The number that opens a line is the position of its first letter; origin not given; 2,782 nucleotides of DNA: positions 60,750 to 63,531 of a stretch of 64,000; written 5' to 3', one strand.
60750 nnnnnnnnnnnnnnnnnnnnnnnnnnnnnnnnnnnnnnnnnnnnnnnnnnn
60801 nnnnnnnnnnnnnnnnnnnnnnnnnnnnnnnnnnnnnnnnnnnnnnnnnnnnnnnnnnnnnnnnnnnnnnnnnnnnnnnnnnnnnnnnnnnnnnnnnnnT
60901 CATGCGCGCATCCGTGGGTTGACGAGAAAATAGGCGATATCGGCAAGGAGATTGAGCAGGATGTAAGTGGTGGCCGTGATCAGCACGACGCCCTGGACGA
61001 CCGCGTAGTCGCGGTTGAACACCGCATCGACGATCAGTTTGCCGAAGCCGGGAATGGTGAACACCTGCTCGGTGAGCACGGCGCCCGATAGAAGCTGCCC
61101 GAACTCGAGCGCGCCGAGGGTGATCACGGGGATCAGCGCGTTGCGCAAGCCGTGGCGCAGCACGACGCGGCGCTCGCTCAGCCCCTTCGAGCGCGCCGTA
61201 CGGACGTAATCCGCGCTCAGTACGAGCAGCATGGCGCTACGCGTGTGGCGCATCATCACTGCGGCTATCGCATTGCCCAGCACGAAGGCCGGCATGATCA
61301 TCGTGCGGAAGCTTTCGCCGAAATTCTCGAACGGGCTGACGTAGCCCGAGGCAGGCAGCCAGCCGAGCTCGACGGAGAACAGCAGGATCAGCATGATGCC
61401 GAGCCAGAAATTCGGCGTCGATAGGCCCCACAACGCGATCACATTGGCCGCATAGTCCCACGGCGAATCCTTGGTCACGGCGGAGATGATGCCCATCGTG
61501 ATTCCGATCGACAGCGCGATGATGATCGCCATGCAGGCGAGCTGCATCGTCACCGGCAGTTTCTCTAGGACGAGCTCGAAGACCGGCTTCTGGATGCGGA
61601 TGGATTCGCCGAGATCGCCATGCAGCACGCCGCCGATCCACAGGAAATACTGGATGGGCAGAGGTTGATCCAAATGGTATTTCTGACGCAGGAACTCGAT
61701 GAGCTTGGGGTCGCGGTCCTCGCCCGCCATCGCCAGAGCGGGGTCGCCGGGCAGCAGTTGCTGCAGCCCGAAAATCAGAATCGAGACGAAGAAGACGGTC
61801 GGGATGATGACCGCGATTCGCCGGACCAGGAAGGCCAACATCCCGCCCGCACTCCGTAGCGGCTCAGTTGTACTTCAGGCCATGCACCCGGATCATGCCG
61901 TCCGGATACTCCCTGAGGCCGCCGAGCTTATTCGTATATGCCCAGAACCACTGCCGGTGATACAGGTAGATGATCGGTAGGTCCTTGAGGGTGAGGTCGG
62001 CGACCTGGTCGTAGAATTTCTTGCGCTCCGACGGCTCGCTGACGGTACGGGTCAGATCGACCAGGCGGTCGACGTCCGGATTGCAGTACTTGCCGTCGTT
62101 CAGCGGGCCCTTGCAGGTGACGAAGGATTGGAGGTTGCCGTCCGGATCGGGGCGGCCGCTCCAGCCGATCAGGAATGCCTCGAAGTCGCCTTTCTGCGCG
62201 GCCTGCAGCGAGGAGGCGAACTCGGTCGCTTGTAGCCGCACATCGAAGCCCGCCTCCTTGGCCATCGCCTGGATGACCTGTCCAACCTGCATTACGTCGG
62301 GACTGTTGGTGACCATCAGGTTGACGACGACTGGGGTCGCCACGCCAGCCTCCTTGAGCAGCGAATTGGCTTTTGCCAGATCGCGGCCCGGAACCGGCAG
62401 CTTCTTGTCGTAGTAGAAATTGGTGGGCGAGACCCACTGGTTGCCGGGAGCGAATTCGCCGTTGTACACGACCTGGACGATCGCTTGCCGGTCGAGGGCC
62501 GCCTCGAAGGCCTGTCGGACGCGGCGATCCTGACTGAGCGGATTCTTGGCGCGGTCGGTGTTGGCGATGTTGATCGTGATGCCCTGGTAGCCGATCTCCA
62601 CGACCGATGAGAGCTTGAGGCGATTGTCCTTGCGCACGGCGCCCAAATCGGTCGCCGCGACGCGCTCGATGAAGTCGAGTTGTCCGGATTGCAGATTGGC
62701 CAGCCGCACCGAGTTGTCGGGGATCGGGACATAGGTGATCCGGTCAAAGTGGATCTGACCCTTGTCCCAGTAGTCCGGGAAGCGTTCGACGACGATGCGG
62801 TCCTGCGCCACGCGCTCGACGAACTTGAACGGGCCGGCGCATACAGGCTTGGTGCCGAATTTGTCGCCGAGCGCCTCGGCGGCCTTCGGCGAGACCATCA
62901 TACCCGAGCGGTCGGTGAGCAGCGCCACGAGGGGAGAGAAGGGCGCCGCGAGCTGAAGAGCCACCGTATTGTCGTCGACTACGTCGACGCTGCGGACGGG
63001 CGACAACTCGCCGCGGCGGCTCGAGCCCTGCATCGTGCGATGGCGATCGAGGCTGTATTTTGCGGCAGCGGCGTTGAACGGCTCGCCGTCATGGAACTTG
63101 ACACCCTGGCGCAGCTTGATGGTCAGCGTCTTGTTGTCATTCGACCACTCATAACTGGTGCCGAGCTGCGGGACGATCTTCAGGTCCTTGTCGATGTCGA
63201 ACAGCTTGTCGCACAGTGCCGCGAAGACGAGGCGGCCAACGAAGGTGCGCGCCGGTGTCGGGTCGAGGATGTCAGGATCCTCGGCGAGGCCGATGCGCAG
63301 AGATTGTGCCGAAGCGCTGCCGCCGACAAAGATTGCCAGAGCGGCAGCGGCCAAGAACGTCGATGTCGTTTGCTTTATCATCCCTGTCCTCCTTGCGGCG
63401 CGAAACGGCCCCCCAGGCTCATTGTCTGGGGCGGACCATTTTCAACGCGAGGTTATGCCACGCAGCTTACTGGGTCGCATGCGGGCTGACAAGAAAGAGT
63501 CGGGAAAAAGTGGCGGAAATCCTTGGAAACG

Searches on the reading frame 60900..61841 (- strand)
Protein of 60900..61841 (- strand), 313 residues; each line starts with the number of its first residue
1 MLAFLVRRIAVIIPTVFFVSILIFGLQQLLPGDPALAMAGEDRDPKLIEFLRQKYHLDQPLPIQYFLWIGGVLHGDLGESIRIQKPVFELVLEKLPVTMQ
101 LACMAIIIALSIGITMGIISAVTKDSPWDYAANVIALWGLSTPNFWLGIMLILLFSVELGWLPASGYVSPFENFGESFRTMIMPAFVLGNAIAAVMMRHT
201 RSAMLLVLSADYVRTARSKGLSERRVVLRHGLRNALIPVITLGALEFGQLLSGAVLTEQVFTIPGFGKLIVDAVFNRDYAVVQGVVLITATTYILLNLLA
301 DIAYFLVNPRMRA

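Call 11: search_protein_families(library=pfam, proteins=[window:60900-61841:-], max_evalue=0.001)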
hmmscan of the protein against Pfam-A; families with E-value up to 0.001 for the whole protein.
window:60900-61841:- (313 aa): 2 families
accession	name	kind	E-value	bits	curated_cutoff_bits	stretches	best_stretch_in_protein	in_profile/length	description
PF00528.27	BPD_transp_1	-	4.5e-37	128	26.4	1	113-312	1-183/184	Binding-protein-dependent transport system inner membrane component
PF19300.4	BPD_transp_1_N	-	6.8e-15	55.7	23.8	1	1-102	1-114/114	Binding-prot-dependent transport system membrane comp, N-term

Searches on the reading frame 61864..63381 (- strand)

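Call 11: search_protein_families(library=pfam, proteins=[window:61864-63381:-], max_evalue=0.001)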
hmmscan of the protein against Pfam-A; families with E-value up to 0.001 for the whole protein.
window:61864-63381:- (505 aa): 1 family
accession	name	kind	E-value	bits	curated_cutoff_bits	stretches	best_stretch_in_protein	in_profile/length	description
PF00496.27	SBP_bac_5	-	1.5e-90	304.5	32.4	1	68-425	1-365/368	Bacterial extracellular solute-binding proteins, family 5 Middle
